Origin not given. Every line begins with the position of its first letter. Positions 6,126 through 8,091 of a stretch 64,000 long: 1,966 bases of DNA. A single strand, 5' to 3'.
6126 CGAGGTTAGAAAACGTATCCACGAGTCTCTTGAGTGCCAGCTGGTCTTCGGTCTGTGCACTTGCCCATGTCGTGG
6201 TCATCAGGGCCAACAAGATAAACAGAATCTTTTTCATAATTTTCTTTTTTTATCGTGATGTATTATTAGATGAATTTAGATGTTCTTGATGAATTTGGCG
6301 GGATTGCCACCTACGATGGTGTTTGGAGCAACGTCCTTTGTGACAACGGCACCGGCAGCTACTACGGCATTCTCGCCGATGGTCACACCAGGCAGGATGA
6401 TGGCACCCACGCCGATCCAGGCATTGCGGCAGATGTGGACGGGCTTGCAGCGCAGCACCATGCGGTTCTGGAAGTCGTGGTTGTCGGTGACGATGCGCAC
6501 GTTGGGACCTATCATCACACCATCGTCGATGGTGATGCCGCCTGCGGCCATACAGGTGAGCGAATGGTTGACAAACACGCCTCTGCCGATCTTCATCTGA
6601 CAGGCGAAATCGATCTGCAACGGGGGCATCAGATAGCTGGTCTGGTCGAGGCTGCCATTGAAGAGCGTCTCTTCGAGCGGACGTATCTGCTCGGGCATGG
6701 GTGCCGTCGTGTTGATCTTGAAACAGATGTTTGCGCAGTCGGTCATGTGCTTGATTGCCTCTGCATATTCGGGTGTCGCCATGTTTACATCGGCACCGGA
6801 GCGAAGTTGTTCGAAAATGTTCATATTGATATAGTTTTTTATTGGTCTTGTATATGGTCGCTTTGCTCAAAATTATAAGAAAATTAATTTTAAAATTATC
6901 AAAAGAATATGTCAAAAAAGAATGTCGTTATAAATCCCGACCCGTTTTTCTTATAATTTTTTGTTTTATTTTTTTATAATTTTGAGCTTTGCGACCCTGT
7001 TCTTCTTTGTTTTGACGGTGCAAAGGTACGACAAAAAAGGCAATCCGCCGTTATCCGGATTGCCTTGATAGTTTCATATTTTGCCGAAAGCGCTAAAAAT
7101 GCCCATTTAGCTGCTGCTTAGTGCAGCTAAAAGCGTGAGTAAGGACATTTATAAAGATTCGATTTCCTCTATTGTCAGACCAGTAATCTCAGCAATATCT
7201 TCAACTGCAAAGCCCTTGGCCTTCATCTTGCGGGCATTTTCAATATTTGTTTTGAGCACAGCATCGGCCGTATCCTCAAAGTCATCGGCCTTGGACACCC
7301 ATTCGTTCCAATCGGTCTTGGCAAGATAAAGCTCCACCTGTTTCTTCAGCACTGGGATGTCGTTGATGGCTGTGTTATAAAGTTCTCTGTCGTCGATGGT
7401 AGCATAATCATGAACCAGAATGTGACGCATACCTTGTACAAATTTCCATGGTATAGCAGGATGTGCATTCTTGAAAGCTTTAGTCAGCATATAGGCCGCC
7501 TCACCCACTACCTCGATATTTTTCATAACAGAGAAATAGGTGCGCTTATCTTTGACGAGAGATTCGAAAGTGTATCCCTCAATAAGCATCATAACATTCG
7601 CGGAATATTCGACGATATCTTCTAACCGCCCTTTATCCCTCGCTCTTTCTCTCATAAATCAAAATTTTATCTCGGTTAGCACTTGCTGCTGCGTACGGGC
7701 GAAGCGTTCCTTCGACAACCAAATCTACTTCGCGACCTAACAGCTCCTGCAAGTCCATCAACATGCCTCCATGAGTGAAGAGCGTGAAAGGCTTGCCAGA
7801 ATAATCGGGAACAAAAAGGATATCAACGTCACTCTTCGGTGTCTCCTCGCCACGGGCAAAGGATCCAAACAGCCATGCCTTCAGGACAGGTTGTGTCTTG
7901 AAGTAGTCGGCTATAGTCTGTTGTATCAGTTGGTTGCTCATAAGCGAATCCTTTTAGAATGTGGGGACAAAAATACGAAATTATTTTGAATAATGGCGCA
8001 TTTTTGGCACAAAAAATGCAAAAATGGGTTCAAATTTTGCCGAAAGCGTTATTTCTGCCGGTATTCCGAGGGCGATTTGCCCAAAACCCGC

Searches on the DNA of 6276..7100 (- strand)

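Call 27: search_rna_families(source=window, start=6780, end=7100, threshold=evalue, max_evalue=10)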
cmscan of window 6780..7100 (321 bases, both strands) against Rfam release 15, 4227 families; matches with E-value up to 10: 10.
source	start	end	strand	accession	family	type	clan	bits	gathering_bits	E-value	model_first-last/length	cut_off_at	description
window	7037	7100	-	RF02495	ohsC_RNA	Gene; antitoxin;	-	22.9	50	0.25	1-77/77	no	Oppression of Hydrophobic ORF by sRNA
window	6852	7001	+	RF03926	MIR1435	Gene; miRNA;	-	18.8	94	2.3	1-186/186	no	MIR1435 microRNA precursor family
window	6800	6862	+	RF00203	snoR160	Gene; snRNA; snoRNA; CD-box;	-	16.6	42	8.7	1-80/80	no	Small nucleolar RNA R160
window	6856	6997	+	RF04139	MIR841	Gene; miRNA;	-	15.9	200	0.79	37-177/212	no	MIR841 microRNA precursor family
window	6856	6996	+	RF04128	MIR8562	Gene; miRNA;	-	14.4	211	2.4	1-242/242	no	MIR8562 microRNA precursor family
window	6794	6831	+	RF01143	sR16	Gene; snRNA; snoRNA; CD-box;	-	14.3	70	2.4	15-53/53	no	Small nucleolar RNA sR16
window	6864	6988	+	RF03743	MIR7696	Gene; miRNA;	-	14.2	83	8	1-88/88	no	MIR7696 microRNA precursor family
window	7005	7083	+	RF02621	BSnc120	Gene; sRNA;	-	13.7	114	4.4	1-88/88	no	Brucella sRNA 120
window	6856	6996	-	RF04128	MIR8562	Gene; miRNA;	-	13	211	4.9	1-242/242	no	MIR8562 microRNA precursor family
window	6915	7036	-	RF02546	LSU_trypano_mito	Gene; rRNA;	CL00112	10.9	60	4.2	113-561/561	no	Trypanosomatid mitochondrial large subunit ribosomal RNA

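Call 75: search_rna_families(sources=[L042, L102, L088, L122, L117, L067], threshold=gathering)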
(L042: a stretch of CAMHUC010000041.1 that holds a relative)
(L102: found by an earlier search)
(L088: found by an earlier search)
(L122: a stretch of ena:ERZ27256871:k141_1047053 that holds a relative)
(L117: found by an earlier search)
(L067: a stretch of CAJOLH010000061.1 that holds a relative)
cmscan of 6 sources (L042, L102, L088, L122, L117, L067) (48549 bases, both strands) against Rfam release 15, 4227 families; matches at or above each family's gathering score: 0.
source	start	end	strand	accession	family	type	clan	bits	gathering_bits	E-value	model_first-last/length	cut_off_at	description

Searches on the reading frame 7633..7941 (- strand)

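Call 23: search_protein_families(library=pfam, proteins=[window:7633-7941:-], max_evalue=0.01)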
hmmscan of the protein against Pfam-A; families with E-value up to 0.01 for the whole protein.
window:7633-7941:- (102 aa): 3 families
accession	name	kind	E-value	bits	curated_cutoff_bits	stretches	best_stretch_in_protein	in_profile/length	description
PF18765.7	Polbeta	-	2.8e-13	50.3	26.9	1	8-100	1-92/93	Polymerase beta, Nucleotidyltransferase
PF01909.29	NTP_transf_2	-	4.8e-13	49.8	21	1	10-93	4-91/93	Nucleotidyltransferase domain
PF22600.2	MTPAP-like_central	-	0.0029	18.1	27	1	4-47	27-67/139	Poly(A) RNA polymerase, mitochondrial-like, central palm domain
